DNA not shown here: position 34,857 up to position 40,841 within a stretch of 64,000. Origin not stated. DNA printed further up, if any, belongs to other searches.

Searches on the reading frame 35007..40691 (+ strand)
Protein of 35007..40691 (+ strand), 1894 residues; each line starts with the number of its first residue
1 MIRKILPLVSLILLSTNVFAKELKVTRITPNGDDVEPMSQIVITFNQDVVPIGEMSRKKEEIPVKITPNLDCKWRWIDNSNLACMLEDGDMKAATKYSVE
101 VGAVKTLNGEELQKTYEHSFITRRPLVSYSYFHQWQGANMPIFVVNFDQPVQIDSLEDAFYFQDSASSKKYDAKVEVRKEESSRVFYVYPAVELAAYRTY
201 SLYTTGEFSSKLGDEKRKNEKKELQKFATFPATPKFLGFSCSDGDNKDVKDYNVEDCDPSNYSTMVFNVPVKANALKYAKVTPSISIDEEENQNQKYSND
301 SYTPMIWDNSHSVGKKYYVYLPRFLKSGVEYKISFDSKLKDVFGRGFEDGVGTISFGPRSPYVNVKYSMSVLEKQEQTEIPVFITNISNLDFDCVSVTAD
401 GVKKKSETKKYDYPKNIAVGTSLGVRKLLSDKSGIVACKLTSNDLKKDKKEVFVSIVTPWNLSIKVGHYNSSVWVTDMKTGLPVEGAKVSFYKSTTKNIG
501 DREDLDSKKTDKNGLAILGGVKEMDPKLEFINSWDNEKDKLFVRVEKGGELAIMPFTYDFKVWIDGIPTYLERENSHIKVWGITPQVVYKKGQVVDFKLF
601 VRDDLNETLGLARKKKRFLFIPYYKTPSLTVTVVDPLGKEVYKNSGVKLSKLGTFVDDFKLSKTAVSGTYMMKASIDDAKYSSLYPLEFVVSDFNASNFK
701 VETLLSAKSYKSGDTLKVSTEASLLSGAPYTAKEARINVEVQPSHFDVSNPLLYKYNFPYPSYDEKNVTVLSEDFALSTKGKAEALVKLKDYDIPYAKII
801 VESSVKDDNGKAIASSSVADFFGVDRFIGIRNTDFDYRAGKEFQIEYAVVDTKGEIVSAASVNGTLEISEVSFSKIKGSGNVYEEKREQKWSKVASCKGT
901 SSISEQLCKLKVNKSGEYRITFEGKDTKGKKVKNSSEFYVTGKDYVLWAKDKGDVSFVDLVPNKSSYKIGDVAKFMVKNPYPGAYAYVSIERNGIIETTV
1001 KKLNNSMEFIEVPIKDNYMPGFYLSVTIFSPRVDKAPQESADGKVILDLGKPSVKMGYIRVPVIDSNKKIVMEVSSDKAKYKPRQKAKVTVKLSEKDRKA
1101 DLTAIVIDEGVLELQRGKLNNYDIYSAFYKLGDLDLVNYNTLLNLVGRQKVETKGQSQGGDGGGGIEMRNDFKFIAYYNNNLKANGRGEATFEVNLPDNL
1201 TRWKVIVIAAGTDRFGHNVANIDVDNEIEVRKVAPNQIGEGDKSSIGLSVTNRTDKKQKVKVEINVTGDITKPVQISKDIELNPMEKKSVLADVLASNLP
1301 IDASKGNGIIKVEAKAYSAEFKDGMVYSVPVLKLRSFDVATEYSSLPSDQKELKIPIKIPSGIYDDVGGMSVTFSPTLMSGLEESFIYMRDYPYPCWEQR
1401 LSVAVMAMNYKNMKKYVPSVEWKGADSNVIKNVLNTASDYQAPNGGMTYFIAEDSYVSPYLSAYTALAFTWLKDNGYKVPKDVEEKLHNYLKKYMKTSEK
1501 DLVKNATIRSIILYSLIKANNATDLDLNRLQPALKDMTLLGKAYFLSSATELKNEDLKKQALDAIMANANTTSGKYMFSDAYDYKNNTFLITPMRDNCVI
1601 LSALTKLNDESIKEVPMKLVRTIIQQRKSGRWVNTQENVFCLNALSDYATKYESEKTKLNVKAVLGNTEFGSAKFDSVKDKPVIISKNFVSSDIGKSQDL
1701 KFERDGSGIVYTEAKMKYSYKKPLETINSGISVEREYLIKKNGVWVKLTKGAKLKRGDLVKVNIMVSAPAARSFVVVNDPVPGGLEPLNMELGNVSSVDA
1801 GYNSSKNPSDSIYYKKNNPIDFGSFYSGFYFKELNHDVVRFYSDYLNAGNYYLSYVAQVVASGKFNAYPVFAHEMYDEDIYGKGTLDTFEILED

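Call 11: search_protein_families(library=pfam, proteins=[window:35007-40691:+], max_evalue=0.001)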
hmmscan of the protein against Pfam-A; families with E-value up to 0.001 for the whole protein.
window:35007-40691:+ (1894 aa): 6 families
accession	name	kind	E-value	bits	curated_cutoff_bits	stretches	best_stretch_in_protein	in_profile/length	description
PF17973.7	bMG10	-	3.6e-24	85.9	26.2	1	1730-1878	1-130/131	Bacterial Alpha-2-macroglobulin MG10 domain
PF07703.20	A2M_BRD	-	8.7e-16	58.9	22.7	1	959-1114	2-140/140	Alpha-2-macroglobulin bait region domain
PF00207.28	A2M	-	7.6e-12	45.3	21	1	1178-1263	4-91/92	Alpha-2-macroglobulin family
PF01835.25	MG2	-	3.3e-09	37.4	32.8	1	580-685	2-90/96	MG2 domain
PF11974.14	bMG3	-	1.8e-08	34.7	34.9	1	462-557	6-86/103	Bacterial alpha-2-macroglobulin MG3 domain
PF13205.12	Big_5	-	7.3e-07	30.3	23.6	0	23-122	5-105/105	Bacterial Ig-like domain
